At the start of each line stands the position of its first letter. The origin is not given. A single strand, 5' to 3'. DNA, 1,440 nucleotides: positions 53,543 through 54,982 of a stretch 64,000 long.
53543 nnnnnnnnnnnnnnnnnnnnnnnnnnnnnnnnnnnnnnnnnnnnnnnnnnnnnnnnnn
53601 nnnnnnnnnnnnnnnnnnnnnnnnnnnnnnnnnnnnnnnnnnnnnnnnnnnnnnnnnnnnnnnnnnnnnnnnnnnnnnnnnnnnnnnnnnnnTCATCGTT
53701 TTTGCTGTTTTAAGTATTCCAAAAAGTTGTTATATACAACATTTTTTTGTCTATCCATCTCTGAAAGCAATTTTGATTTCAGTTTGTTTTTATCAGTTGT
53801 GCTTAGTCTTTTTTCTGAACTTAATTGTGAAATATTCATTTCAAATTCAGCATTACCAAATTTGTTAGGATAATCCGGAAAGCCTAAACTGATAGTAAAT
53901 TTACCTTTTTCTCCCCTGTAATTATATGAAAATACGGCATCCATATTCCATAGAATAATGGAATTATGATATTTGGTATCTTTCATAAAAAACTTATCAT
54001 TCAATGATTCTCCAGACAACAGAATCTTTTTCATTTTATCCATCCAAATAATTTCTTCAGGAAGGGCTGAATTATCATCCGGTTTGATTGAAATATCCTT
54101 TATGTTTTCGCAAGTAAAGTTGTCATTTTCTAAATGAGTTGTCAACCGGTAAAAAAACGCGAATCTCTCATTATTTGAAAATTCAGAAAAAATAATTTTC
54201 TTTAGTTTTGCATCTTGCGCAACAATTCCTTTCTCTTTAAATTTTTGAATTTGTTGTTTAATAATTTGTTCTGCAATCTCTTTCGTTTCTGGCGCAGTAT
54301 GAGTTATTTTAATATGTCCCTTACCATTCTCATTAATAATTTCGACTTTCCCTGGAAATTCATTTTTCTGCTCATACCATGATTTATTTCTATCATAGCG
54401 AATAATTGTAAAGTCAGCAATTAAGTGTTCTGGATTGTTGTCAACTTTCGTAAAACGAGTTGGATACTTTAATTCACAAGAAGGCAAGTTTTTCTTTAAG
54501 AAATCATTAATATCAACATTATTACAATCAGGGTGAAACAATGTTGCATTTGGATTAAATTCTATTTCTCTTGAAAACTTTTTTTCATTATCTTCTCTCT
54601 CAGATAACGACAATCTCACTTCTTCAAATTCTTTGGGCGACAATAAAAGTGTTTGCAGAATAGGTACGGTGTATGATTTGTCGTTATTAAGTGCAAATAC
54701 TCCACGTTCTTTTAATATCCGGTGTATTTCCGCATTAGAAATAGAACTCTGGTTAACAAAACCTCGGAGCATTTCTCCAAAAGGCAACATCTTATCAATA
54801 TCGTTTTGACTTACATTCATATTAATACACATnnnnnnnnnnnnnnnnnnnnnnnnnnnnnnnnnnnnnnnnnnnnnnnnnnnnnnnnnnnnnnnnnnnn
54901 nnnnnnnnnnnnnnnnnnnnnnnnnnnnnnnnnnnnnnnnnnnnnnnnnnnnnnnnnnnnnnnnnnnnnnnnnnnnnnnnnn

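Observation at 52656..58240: Coupled four-gene operon (Type IIG-like RM fusion + two orphan proteins + NdpA/YejK-like protein): best candidate for an undescribed defence system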

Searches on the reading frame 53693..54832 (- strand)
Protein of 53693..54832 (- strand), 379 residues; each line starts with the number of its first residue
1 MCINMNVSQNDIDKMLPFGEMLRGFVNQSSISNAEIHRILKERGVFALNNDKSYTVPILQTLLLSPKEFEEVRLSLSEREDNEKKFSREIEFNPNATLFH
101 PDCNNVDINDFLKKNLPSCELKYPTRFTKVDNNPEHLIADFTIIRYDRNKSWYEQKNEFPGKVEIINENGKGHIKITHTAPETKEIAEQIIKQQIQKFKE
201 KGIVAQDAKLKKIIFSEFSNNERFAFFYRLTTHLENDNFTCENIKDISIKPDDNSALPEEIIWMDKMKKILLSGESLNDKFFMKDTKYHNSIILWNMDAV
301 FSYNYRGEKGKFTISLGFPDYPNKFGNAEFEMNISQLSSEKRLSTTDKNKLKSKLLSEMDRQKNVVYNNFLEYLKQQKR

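Call 3: search_protein_families(library=pfam, proteins=[window:53693-54832:-], max_evalue=0.1)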
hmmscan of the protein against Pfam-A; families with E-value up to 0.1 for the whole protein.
window:53693-54832:- (379 aa): 0 families

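Call 4: search_protein_families(library=padloc, proteins=[window:53693-54832:-], max_evalue=0.1)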
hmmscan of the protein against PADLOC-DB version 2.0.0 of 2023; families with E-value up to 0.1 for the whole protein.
window:53693-54832:- (379 aa): 0 families

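Call 5: search_protein_families(library=ncbifam, proteins=[window:53693-54832:-], max_evalue=0.1)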
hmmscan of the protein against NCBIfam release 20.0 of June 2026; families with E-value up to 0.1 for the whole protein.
window:53693-54832:- (379 aa): 2 families
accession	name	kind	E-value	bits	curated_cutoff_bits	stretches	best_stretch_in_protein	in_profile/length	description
NF047934.1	antiphage_GapS4b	subfamily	2.3e-107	358.9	300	1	16-367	1-355/355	GapS4b family protein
NF041368.1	Fbpase2_Halo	equivalog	0.072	12.1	500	0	29-110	231-311/333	class II fructose-bisphosphate aldolase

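Call 6: search_protein_families(library=phrogs, proteins=[window:53693-54832:-], max_evalue=0.1)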
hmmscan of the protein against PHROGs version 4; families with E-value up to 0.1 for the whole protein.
window:53693-54832:- (379 aa): 1 family
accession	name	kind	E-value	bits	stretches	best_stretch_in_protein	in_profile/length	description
phrog_34197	-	unknown function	0.072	14.4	0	18-55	3-37/93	-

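Call 55: find_homologous_proteins(query=window:53693-54832:-, max_evalue=0.001)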
Query window:53693-54832:- (379 aa): 247 proteins with E <= 0.001 among 2521 candidates; the best 120 are listed.
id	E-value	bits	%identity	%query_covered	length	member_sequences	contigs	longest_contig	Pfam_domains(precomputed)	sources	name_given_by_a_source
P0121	1.0e-243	826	99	99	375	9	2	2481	PF26110.2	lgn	-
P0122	2.7e-225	765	90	99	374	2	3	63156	PF26110.2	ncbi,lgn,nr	ncbi:MAG: hypothetical protein MJZ42_03855 [Bacteroidales bacterium]|nr:hypothetical protein [Bacter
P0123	1.8e-166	572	68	99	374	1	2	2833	PF26110.2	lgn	-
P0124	8.3e-165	566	67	100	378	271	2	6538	PF26110.2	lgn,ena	-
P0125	1.5e-164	565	65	99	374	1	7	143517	PF26110.2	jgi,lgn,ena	jgi:hypothetical protein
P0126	3.3e-164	564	65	99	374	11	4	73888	PF26110.2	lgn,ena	-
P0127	7.9e-164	563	66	99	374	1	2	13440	PF26110.2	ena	-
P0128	3.9e-163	561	64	99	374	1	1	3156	PF26110.2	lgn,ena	-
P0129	5.9e-163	560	65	99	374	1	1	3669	PF26110.2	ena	-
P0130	2.0e-161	555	65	99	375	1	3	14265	PF26110.2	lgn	-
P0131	5.8e-161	554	64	99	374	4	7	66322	PF26110.2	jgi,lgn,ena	-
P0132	5.4e-158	544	63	100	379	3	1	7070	PF26110.2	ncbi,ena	-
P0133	6.1e-157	540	63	98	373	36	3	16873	PF26110.2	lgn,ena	-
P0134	8.6e-155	533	63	98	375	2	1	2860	PF26110.2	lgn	-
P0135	4.3e-152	524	61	99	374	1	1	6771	PF26110.2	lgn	-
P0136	6.0e-152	524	61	99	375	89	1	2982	PF26110.2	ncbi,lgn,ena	-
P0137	8.8e-152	523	62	98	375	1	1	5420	PF26110.2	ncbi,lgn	-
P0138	2.4e-151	522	61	98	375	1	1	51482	PF26110.2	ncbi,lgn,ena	-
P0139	2.6e-150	519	61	99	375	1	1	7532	PF26110.2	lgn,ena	-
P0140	4.2e-150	518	59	99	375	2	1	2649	PF26110.2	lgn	-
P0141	3.3e-149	515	62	98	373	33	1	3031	PF26110.2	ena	-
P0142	8.2e-149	514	60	99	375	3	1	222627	PF26110.2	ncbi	-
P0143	1.8e-148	513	61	99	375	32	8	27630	PF26110.2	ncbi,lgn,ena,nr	ncbi:MAG: hypothetical protein SPK85_04925 [Prevotella sp.]|nr:hypothetical protein [Prevotella sp.]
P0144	2.0e-148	512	63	99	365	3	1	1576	PF26110.2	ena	-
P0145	3.5e-148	512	59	98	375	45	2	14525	PF26110.2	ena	-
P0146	3.8e-148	511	59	99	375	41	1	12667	PF26110.2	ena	-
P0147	1.2e-147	510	59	99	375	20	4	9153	PF26110.2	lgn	-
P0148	2.0e-147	509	61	98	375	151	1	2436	PF26110.2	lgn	-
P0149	9.8e-147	507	59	99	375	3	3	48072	PF26110.2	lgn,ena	-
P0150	5.7e-146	504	59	99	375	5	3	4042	PF26110.2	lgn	-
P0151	9.4e-146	504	62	98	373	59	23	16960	PF26110.2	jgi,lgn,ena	-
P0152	9.6e-146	504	60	99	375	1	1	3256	PF26110.2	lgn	-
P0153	1.2e-145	503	59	99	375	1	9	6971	PF26110.2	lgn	-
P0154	6.5e-145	501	59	98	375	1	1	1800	PF26110.2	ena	-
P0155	8.7e-145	500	58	99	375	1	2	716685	PF26110.2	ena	-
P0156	3.5e-144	498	58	99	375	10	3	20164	PF26110.2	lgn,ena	-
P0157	3.6e-144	498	59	99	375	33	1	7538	PF26110.2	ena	-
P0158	7.4e-144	497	58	99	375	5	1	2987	PF26110.2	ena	-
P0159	9.3e-144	497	59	99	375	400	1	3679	PF26110.2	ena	-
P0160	3.3e-143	495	57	99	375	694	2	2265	PF26110.2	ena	-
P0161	9.7e-142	490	58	99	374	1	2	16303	PF26110.2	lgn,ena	-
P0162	1.0e-141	490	58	99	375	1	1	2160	PF26110.2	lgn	-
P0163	5.1e-141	488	58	99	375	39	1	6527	PF26110.2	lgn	-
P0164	3.3e-140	485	58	98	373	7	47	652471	PF26110.2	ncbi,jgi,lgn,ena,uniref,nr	ncbi:hypothetical protein H8788_05275 [Parabacteroides faecis]|uniref:GapS4b family protein n=1 Tax=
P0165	7.5e-140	484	60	97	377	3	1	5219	PF26110.2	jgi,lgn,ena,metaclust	metaclust:\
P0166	1.2e-139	483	59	99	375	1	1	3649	PF26110.2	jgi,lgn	jgi:hypothetical protein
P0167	9.0e-138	477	56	99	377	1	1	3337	PF26110.2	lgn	-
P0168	1.5e-137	477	57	98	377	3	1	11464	PF26110.2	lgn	-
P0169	2.7e-137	476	57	98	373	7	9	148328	PF26110.2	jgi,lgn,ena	-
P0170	3.8e-137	475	58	97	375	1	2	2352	PF26110.2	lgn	-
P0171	8.6e-137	474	58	99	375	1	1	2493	PF26110.2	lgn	-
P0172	1.2e-136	474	57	98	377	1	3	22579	PF26110.2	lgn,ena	-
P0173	1.2e-136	474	57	98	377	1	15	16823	PF26110.2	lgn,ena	-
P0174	1.6e-136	473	57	98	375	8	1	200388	PF26110.2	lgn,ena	-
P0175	1.8e-136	473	57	99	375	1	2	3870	PF26110.2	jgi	-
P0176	2.0e-136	473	57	98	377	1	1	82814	PF26110.2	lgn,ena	-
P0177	3.7e-136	472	57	98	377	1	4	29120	PF26110.2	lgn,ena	-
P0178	3.8e-136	472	56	99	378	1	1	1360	PF26110.2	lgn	-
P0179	5.4e-136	472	56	97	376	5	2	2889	PF26110.2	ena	-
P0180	6.0e-136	471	57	98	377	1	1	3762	PF26110.2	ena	-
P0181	6.2e-136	471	57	98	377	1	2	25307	PF26110.2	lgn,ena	-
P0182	9.1e-136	471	57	98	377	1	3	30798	PF26110.2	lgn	-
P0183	1.2e-135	470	57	98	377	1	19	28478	PF26110.2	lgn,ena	-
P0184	1.2e-135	470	57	98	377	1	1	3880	PF26110.2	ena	-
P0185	1.6e-135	470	56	98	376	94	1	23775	PF26110.2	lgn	-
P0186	1.7e-135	470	57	98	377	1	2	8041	PF26110.2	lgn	-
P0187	1.7e-135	470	57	98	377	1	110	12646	PF26110.2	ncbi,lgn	-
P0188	2.4e-135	469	57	98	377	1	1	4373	PF26110.2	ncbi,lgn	-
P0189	2.9e-135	469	56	98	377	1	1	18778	PF26110.2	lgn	-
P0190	2.9e-135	469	57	98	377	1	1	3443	PF26110.2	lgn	-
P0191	3.3e-135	469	57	98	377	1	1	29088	PF26110.2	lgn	-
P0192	3.4e-135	469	57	98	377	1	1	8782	PF26110.2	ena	-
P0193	3.5e-135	469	56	98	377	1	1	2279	PF26110.2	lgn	-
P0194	5.6e-135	468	56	98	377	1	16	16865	PF26110.2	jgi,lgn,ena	jgi:hypothetical protein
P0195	6.7e-135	468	56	98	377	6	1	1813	PF26110.2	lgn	-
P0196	8.5e-135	468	55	98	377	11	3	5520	PF26110.2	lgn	-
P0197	8.6e-135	468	56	98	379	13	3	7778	PF26110.2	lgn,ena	-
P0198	9.3e-135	467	56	98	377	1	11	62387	PF26110.2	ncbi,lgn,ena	-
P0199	1.2e-134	467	59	98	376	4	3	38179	PF26110.2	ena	-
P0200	1.2e-134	467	57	99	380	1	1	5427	PF26110.2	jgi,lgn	jgi:hypothetical protein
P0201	1.5e-134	467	57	98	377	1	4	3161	PF26110.2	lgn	-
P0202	1.8e-134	467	56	98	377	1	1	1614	PF26110.2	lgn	-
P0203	2.1e-134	466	57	97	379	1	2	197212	PF26110.2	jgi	jgi:hypothetical protein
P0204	3.7e-134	465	56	98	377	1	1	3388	PF26110.2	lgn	-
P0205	4.0e-134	465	56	98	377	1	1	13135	PF26110.2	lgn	-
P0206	5.1e-134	465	56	97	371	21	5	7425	PF26110.2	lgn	-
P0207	7.0e-134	465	56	97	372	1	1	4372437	PF26110.2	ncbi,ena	-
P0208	1.1e-133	464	57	97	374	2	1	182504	PF26110.2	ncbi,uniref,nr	ncbi:GapS4b family protein [Chryseobacterium wangxinyae]|uniref:GapS4b family protein n=1 Tax=Chryse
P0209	1.4e-133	464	56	98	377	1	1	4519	PF26110.2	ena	-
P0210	1.5e-133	463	56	98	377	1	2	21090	PF26110.2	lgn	-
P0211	1.9e-133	463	57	97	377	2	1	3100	PF26110.2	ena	-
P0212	2.6e-133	463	55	99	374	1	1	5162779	PF26110.2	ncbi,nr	ncbi:MAG: hypothetical protein IPK88_02360 [Saprospiraceae bacterium]|nr:hypothetical protein [Candi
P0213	2.9e-133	462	56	97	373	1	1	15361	PF26110.2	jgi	jgi:hypothetical protein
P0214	3.2e-133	462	56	97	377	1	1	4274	PF26110.2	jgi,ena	-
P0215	3.6e-133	462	57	98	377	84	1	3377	PF26110.2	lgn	-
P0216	4.6e-133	462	57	97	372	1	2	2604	PF26110.2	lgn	-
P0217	5.6e-133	462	57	98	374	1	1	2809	PF26110.2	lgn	-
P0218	6.2e-133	461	57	98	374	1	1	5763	PF26110.2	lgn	-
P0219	7.0e-133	461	57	98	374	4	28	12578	PF26110.2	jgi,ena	jgi:hypothetical protein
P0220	7.2e-133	461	58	98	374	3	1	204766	PF26110.2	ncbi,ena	-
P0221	7.8e-133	461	57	98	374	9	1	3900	PF26110.2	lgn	-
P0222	2.0e-132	460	56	98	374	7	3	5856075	PF26110.2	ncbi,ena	-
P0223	2.2e-132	460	56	98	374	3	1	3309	PF26110.2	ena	-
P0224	2.5e-132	459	55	98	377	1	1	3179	PF26110.2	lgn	-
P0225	2.6e-132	459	56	97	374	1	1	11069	PF26110.2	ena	-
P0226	2.8e-132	459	56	97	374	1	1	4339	PF26110.2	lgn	-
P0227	3.0e-132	459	56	97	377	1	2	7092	PF26110.2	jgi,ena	-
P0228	3.4e-132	459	57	97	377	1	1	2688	PF26110.2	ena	-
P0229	3.7e-132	459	57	97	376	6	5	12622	PF26110.2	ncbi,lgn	-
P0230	5.0e-132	458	55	99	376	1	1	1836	PF26110.2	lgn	-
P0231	8.1e-132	458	57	99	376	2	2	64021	PF26110.2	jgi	jgi:hypothetical protein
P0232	8.5e-132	458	56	97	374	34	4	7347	PF26110.2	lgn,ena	-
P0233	8.8e-132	458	55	97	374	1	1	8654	PF26110.2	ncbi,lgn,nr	ncbi:MAG: hypothetical protein K8R58_07790 [Bacteroidales bacterium]|nr:hypothetical protein [Bacter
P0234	9.1e-132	458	57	97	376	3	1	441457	PF26110.2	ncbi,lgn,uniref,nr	ncbi:hypothetical protein [Dysgonomonas sp. HGC4]|uniref:GapS4b family protein n=2 Tax=Dysgonomonas 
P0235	1.0e-131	457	56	97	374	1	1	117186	PF26110.2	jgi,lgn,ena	-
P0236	1.1e-131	457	57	97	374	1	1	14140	PF26110.2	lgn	-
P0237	1.5e-131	457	57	97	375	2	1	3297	PF26110.2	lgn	-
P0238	2.9e-131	456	55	99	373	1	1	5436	PF26110.2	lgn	-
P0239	3.0e-131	456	57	97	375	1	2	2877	PF26110.2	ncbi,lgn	-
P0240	3.9e-131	456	54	98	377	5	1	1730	PF26110.2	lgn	-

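Call 56: find_encoding_contigs(protein=P0164, flank=6000, max_places=4)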
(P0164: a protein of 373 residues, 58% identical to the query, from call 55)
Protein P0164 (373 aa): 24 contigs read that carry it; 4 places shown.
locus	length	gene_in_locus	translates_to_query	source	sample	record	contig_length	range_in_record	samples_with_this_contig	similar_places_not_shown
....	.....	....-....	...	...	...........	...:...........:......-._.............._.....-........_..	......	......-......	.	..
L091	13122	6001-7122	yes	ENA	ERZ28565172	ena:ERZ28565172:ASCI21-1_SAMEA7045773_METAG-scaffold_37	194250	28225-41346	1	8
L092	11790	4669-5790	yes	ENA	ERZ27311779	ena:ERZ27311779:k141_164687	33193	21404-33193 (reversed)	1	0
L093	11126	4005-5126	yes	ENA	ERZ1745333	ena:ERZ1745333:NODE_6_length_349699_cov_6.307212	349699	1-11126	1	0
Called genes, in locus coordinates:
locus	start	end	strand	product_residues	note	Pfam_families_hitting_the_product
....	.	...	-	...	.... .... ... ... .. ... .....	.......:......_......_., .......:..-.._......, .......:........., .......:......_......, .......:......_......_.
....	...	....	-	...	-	-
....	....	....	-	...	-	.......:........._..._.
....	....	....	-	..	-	-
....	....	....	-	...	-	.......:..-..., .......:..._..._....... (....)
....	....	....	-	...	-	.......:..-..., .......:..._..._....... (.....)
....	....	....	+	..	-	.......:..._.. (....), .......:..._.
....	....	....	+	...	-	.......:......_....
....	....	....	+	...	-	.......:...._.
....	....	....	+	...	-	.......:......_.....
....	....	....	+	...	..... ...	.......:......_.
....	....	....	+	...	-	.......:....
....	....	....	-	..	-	-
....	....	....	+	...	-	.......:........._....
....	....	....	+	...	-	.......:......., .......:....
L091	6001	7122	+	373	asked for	PF26110:GAPS4b_N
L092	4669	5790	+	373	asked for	PF26110:GAPS4b_N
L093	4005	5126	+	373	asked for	PF26110:GAPS4b_N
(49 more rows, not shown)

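Call 57: find_encoding_contigs(protein=P0208, flank=6000, max_places=2)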
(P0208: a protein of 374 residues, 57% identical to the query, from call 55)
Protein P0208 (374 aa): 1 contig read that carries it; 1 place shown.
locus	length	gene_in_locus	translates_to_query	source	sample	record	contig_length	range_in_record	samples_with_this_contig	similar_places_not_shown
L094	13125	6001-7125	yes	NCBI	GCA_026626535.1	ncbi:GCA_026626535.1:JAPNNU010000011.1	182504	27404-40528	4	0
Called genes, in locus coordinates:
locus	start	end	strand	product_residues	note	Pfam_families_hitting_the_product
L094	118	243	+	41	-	-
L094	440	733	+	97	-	-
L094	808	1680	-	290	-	PF14022:DUF4238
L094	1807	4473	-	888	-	PF00350:Dynamin_N (faint)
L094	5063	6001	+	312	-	PF26115:PDDEXK_GAPS4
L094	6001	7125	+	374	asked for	PF26110:GAPS4b_N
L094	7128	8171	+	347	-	PF04245:NA37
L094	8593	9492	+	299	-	PF02195:ParB_N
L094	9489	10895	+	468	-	PF00239:Resolvase, PF07508:Recombinase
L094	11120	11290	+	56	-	PF18919:DUF5670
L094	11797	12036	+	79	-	PF00550:PP-binding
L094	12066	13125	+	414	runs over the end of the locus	PF00109:ketoacyl-synt, PF00108:Thiolase_N (faint), PF02801:Ketoacyl-synt_C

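Call 58: find_encoding_contigs(protein=P0212, flank=6000, max_places=2)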
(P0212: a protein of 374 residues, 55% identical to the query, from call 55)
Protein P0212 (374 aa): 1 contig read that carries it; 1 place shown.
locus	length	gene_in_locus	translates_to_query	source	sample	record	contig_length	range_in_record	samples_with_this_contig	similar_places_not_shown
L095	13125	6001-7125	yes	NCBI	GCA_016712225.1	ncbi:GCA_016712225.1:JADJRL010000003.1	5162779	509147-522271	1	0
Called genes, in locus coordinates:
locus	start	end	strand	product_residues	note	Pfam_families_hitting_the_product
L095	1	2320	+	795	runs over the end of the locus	PF00270:DEAD, PF04851:ResIII, PF18766:SWI2_SNF2, PF00271:Helicase_C (weak), PF08463:EcoEI_R_C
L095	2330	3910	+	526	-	PF12161:HsdM_N (weak), PF02384:N6_Mtase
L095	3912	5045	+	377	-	PF01420:Methylase_S (weak)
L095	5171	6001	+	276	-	PF26115:PDDEXK_GAPS4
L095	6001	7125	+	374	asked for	PF26110:GAPS4b_N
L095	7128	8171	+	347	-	PF04245:NA37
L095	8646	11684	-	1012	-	PF13573:SprB (weak), PF13585:CHU_C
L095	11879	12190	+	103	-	-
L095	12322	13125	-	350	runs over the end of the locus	PF02775:TPP_enzyme_C, PF12367:PFO_beta_C (faint)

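Call 59: find_encoding_contigs(protein=P0222, flank=6000, max_places=3)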
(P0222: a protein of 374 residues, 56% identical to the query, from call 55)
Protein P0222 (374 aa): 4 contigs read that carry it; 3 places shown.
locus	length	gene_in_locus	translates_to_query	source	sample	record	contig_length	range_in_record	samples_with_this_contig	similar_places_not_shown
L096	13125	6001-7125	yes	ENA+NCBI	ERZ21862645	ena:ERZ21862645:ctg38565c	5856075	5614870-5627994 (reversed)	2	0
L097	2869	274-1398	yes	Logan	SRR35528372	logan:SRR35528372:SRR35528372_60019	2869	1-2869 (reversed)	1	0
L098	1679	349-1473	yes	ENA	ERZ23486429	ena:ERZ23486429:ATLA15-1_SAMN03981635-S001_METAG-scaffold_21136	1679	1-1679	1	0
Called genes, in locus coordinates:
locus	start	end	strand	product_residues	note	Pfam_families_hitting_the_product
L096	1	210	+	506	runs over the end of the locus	PF13271:DUF4062, PF13749:HATPase_c_4, PF21247:Fic-like_C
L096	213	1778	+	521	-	PF12161:HsdM_N, PF02384:N6_Mtase, PF01170:UPF0020, PF07669:Eco57I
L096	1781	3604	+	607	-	PF01420:Methylase_S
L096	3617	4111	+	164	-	-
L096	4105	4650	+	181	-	PF05068:MtlR (weak)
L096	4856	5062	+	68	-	-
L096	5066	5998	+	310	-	PF26115:PDDEXK_GAPS4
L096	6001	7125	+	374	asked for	PF26110:GAPS4b_N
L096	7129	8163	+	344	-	PF04245:NA37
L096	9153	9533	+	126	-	PF19569:START_2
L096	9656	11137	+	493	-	PF03739:LptF_LptG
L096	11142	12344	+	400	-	PF13439:Glyco_transf_4 (weak), PF00534:Glycos_transf_1, PF13692:Glyco_trans_1_4, PF13524:Glyco_trans_1_2 (weak)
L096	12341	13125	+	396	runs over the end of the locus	PF13506:Glyco_transf_21, PF13641:Glyco_tranf_2_3, PF00535:Glycos_transf_2, PF13632:Glyco_trans_2_3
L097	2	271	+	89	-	?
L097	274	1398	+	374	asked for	PF26110:GAPS4b_N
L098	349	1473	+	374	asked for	PF26110:GAPS4b_N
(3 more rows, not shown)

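Call 65: find_related_loci(query=A2, collection=metagenome_contigs, flank=6000)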
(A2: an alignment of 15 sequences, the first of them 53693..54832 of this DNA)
Query A2 (379 aa) in metagenome_contigs; peptide patterns used: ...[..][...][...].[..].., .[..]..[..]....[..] (x = any residue, [..] = any of these).
203 stretches matched a pattern; 116 encode a relative of the query (tblastn E <= 1e-3); the best 80 are kept; 80 distinct loci.
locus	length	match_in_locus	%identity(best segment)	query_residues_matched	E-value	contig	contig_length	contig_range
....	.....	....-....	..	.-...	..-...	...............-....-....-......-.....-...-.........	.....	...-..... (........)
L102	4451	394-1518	67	4-378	4e-178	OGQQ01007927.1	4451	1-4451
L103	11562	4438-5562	67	4-378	7e-173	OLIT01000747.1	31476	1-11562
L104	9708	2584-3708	67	4-378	7e-173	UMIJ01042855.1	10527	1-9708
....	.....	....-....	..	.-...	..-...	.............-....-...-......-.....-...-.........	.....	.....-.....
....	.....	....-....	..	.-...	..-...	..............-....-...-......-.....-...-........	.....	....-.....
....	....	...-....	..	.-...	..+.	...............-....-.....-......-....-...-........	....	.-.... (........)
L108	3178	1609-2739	65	2-378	6e-175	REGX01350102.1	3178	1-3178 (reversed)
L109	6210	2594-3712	62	5-377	6e-164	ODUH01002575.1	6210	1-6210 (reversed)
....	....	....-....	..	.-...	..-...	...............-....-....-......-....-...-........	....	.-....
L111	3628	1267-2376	62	5-374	4e-165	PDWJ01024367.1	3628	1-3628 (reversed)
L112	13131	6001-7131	64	2-378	4e-158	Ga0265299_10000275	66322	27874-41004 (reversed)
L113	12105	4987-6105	61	5-377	3e-157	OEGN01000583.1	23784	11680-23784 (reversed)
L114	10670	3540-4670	59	3-379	9e-156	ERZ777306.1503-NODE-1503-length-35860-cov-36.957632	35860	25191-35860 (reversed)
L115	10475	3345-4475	59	3-379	2e-155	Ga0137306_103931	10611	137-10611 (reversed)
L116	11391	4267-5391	59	3-377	2e-155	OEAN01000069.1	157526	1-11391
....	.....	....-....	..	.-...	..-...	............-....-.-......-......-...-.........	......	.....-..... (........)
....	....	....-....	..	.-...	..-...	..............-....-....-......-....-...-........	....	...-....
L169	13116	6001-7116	56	5-375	2e-134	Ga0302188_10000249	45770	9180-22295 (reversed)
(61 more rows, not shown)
